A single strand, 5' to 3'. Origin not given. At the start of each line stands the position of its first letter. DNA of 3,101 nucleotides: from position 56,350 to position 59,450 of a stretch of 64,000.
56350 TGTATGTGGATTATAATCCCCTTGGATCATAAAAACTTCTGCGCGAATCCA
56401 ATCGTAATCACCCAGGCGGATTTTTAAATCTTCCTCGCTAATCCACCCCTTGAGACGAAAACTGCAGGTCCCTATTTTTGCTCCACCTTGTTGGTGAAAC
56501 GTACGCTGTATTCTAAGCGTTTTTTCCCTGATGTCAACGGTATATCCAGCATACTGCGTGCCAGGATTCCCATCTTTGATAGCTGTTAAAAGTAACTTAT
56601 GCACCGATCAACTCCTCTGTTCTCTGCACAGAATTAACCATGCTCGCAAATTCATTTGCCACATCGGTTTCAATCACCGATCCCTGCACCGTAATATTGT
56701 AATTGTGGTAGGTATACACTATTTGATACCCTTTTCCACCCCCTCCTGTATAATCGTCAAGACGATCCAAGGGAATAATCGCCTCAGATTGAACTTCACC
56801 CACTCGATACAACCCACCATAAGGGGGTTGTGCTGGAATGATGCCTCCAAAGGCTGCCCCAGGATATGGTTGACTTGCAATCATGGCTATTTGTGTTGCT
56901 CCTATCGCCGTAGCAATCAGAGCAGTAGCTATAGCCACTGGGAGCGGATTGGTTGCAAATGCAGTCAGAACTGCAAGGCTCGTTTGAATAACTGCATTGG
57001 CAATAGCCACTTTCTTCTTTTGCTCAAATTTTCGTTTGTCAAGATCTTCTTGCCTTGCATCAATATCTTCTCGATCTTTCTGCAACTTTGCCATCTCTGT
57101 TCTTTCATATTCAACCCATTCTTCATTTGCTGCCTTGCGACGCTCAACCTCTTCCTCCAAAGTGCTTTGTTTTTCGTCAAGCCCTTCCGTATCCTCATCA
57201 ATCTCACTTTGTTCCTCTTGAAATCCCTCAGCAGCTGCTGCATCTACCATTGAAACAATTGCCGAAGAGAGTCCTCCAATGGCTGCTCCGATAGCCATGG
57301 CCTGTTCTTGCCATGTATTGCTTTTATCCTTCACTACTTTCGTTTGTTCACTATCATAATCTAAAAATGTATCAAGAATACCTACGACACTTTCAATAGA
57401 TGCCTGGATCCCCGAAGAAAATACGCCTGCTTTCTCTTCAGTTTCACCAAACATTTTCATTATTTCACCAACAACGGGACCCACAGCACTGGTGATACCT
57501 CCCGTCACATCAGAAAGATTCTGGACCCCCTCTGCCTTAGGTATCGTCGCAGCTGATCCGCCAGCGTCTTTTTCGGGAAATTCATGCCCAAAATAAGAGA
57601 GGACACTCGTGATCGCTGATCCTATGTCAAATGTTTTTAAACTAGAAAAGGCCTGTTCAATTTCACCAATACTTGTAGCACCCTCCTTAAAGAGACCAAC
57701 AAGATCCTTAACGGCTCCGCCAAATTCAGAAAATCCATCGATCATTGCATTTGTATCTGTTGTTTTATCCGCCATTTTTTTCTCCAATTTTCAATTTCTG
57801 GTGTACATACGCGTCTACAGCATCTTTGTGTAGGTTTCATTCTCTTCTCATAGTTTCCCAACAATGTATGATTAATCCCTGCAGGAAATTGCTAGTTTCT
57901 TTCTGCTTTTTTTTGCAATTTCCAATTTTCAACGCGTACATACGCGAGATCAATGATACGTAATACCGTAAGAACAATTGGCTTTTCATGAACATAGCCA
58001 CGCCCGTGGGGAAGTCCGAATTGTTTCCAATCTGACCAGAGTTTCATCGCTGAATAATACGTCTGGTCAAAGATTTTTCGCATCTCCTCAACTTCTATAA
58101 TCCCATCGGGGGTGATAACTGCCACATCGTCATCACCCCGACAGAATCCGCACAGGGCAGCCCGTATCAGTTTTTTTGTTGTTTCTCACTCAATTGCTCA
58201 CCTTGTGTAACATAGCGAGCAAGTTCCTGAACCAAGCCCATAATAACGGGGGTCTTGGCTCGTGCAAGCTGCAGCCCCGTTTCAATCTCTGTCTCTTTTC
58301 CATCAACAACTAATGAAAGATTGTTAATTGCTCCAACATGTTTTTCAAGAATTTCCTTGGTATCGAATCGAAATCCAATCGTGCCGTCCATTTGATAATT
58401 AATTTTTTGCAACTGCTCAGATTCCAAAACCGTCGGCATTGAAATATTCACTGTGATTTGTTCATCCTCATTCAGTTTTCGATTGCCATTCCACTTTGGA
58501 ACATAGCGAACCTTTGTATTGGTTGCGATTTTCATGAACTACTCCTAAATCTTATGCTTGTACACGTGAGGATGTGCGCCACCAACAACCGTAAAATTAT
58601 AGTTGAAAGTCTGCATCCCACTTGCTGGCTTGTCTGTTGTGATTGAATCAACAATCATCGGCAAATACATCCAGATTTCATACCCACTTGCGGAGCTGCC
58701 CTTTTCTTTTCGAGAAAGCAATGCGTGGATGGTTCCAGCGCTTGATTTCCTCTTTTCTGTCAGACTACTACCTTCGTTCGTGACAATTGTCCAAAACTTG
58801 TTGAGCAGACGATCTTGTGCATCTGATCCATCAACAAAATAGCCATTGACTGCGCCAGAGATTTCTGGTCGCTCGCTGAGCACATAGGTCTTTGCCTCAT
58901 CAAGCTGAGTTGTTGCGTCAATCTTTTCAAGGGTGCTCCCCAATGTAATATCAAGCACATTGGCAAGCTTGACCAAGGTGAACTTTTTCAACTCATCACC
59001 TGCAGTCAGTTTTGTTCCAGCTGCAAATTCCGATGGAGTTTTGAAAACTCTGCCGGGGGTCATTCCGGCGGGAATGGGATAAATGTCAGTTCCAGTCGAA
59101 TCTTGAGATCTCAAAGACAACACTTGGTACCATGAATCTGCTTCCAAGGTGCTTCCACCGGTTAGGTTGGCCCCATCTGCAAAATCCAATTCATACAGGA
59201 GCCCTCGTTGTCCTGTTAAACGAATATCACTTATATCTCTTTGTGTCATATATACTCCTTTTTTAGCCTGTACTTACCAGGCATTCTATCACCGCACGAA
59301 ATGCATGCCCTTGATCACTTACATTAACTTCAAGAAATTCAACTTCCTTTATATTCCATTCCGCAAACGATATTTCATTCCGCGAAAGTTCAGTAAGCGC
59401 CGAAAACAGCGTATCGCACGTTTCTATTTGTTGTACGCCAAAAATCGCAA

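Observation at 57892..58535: Conserved G/GT-type programmed -1 frameshift between two small ORFs upstream of the tape measure gene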

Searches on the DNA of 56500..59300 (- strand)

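Call 13: search_dna_similar(query=window:56500-59300:-, collection=phages, mode=distant)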
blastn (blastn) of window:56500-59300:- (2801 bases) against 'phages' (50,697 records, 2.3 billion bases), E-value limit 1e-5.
No match.

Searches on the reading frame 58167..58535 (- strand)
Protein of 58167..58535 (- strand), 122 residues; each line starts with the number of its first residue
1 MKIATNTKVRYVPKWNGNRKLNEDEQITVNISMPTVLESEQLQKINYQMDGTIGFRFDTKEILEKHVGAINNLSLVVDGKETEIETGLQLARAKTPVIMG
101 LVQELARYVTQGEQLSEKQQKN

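Call 8: search_protein_families(library=phrogs, proteins=[window:58167-58535:-], max_evalue=0.01)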
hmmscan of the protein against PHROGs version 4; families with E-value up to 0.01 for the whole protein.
window:58167-58535:- (122 aa): 0 families

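Call 9: search_protein_families(library=pfam, proteins=[window:58167-58535:-], max_evalue=0.01)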
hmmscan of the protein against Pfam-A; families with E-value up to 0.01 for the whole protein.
window:58167-58535:- (122 aa): 0 families
